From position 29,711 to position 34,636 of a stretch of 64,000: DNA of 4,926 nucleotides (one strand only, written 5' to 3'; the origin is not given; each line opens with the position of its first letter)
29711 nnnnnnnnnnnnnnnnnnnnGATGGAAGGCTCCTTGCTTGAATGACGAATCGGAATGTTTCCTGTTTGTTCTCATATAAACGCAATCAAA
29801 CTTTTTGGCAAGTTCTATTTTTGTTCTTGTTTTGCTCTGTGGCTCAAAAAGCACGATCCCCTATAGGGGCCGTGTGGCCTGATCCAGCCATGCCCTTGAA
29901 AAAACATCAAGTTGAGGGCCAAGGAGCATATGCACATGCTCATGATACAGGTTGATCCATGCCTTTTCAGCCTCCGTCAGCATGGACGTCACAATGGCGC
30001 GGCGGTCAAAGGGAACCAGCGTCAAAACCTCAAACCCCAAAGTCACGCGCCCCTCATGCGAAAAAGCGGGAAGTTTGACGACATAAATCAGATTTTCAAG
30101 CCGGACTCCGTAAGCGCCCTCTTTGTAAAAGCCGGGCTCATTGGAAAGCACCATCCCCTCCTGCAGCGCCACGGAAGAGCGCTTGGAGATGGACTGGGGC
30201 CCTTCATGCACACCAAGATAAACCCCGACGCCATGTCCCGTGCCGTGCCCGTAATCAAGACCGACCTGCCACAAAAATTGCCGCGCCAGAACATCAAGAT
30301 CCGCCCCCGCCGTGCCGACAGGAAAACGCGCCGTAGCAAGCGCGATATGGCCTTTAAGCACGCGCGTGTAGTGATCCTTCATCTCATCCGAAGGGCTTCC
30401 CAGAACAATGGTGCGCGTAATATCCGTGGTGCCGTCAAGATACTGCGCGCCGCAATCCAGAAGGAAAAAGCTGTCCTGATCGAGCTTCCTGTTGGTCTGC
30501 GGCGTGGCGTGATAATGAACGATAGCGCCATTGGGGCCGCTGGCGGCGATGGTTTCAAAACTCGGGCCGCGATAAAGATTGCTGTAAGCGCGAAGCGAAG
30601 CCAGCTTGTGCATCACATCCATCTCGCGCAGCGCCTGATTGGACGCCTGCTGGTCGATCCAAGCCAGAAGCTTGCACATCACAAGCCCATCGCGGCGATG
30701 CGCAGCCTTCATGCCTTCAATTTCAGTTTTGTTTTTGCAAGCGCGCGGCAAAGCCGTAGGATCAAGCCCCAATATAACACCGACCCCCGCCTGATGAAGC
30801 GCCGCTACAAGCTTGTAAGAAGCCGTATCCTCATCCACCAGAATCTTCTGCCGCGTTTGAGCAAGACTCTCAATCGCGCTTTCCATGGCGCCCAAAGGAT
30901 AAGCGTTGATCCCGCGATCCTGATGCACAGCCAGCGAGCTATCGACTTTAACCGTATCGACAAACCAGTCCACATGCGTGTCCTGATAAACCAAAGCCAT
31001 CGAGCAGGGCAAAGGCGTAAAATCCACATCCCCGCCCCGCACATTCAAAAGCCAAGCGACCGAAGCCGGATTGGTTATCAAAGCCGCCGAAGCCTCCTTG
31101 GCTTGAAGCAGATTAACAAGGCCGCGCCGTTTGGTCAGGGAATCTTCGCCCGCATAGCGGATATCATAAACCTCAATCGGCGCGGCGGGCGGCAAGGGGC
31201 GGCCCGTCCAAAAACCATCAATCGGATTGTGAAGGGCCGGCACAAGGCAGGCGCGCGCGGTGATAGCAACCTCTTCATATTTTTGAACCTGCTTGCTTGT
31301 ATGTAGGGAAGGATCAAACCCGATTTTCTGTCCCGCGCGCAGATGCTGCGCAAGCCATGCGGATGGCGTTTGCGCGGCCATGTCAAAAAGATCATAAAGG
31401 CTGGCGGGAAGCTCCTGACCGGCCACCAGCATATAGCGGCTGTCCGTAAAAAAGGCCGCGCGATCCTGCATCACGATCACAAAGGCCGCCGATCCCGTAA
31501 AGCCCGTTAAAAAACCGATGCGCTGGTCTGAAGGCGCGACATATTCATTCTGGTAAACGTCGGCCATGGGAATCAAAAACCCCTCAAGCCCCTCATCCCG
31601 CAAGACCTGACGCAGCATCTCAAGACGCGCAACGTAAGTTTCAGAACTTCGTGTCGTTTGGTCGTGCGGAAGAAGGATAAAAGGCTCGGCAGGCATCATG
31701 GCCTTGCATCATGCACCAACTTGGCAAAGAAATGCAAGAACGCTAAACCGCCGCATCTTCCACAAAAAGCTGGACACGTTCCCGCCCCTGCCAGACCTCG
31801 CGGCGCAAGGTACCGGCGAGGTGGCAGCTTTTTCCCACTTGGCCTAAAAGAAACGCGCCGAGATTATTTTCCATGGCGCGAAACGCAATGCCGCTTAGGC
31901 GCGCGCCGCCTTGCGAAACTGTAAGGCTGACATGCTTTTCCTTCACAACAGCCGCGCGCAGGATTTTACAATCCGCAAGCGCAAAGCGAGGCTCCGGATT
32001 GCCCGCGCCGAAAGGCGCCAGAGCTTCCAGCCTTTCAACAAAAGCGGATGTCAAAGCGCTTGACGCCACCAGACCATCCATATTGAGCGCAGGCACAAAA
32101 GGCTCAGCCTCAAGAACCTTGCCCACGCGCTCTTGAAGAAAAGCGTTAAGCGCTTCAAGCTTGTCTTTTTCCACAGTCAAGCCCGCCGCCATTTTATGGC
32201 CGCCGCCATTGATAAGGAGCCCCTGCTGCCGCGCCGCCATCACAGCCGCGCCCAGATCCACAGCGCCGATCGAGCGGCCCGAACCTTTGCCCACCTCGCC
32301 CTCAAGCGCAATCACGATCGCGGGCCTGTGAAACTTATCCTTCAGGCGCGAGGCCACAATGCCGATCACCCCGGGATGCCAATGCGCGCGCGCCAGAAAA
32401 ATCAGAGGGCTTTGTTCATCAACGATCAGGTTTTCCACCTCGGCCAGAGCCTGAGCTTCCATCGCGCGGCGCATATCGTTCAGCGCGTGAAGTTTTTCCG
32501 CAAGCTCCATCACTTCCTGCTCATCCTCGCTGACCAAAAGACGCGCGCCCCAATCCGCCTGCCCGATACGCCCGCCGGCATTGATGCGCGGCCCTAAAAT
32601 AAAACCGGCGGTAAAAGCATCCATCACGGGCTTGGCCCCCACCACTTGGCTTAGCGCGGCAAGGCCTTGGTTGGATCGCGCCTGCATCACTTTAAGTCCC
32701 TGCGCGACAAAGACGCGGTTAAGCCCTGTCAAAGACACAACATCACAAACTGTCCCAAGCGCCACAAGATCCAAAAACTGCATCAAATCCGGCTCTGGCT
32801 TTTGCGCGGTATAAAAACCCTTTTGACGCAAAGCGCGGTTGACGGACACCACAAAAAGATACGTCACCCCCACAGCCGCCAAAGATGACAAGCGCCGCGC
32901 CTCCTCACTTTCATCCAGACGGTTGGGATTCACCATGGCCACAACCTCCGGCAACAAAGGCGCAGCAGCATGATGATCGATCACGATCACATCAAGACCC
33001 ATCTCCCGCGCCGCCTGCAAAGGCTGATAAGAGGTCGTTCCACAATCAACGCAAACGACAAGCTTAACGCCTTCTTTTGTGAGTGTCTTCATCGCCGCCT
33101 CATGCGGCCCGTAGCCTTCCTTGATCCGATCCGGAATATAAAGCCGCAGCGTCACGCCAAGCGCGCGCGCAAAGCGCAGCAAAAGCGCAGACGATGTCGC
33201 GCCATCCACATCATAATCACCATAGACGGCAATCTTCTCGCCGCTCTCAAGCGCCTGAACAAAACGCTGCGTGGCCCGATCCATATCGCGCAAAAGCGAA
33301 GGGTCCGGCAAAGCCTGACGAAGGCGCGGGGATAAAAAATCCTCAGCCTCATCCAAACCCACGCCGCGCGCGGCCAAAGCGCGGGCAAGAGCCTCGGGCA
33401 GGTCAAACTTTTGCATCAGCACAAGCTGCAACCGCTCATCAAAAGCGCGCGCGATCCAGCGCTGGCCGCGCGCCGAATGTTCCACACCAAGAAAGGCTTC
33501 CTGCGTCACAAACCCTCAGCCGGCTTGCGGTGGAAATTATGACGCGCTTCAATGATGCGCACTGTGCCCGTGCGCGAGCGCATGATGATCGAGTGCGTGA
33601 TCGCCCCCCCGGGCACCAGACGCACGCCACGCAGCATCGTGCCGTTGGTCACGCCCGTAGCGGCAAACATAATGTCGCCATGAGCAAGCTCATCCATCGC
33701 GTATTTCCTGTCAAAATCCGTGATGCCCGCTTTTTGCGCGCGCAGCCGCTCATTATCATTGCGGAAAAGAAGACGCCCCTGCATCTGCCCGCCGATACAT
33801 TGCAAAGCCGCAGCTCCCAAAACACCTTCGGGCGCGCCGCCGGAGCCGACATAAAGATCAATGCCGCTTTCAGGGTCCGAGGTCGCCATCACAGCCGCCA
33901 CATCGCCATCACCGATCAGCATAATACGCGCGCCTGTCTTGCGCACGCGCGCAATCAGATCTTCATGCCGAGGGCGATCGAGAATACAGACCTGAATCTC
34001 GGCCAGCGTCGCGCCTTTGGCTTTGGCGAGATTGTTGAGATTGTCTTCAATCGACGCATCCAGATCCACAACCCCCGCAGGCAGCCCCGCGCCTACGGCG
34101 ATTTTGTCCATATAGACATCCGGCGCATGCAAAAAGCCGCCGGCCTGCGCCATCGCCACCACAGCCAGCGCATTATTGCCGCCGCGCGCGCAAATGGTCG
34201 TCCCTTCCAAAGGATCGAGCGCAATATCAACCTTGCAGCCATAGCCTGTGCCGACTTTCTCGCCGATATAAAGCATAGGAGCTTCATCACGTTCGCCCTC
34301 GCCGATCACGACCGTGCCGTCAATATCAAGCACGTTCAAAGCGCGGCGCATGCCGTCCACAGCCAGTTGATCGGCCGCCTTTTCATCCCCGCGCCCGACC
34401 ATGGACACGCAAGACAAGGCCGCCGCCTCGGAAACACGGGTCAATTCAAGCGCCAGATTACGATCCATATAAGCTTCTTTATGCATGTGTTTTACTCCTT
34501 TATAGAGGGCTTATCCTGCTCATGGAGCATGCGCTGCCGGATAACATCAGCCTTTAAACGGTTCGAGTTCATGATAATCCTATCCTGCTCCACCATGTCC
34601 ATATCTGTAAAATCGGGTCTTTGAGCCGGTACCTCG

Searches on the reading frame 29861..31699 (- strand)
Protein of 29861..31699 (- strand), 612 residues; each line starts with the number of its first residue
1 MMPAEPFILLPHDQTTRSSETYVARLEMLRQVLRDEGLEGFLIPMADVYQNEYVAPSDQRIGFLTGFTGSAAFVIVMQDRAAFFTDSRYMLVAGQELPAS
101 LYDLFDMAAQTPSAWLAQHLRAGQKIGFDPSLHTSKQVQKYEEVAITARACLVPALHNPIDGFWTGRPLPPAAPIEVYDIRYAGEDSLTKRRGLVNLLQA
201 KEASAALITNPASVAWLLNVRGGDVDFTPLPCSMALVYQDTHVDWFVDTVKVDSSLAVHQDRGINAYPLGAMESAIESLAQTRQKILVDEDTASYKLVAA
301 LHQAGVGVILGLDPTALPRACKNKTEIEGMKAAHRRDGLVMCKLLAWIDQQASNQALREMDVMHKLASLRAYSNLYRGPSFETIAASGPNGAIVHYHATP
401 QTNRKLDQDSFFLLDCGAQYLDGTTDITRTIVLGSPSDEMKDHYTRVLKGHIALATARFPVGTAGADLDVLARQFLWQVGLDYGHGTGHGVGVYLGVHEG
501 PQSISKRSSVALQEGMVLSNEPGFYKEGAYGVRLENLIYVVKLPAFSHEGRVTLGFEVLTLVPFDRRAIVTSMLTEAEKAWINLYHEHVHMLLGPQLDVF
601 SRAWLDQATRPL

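Call 19: find_encoding_contigs(protein=window:29861-31699:-, flank=10000, max_places=1)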
Protein window:29861-31699:- (612 aa): no gene with exactly this product is on record in the collection.

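Call 41: search_protein_families(library=pfam, proteins=[window:29861-31699:-], max_evalue=0.00001)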
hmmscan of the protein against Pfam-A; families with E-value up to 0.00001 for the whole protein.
window:29861-31699:- (612 aa): 4 families
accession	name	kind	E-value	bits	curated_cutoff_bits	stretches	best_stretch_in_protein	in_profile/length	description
PF00557.29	Peptidase_M24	-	8.7e-55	186.2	23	1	328-541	1-207/208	Metallopeptidase family M24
PF16189.11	Creatinase_N_2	-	2.7e-35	122.2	29.7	1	167-326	2-161/161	Creatinase/Prolidase N-terminal domain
PF16188.10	Peptidase_M24_C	-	4.5e-20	71.8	28.9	1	554-612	3-63/63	C-terminal region of peptidase_M24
PF01321.24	Creatinase_N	-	4.5e-19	69.7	22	1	25-145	1-110/128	Creatinase/Prolidase N-terminal domain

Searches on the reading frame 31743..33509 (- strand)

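Call 41: search_protein_families(library=pfam, proteins=[window:31743-33509:-], max_evalue=0.00001)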
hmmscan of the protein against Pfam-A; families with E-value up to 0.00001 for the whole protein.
window:31743-33509:- (588 aa): 3 families
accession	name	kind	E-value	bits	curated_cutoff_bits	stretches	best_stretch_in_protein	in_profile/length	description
PF17768.7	RecJ_OB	-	4.2e-24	85.1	27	1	478-585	2-107/107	RecJ OB domain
PF01368.27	DHH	-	2.8e-22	79.8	28.1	1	92-253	1-125/125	DHH family, N-terminal domain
PF02272.25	DHHA1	-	5.5e-18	65.7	25.9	1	371-462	6-100/102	DHHA1 domain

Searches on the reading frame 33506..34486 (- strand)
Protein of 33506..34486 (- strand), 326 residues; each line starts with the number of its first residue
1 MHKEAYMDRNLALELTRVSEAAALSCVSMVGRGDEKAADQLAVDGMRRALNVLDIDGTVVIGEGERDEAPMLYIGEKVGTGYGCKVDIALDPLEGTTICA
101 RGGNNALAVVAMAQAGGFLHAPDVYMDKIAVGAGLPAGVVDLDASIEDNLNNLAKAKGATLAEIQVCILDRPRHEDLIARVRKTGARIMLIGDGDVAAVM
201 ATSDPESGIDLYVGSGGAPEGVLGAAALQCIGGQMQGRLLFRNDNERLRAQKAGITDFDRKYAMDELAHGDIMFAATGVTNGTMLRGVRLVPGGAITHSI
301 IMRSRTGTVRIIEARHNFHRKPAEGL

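Call 41: search_protein_families(library=pfam, proteins=[window:33506-34486:-], max_evalue=0.00001)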
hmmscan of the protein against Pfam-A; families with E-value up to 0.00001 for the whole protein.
window:33506-34486:- (326 aa): 1 family
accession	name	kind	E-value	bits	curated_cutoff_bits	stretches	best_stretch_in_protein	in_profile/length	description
PF03320.18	FBPase_glpX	-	9.2e-135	448.9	27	1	9-316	1-307/307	Bacterial fructose-1,6-bisphosphatase, glpX-encoded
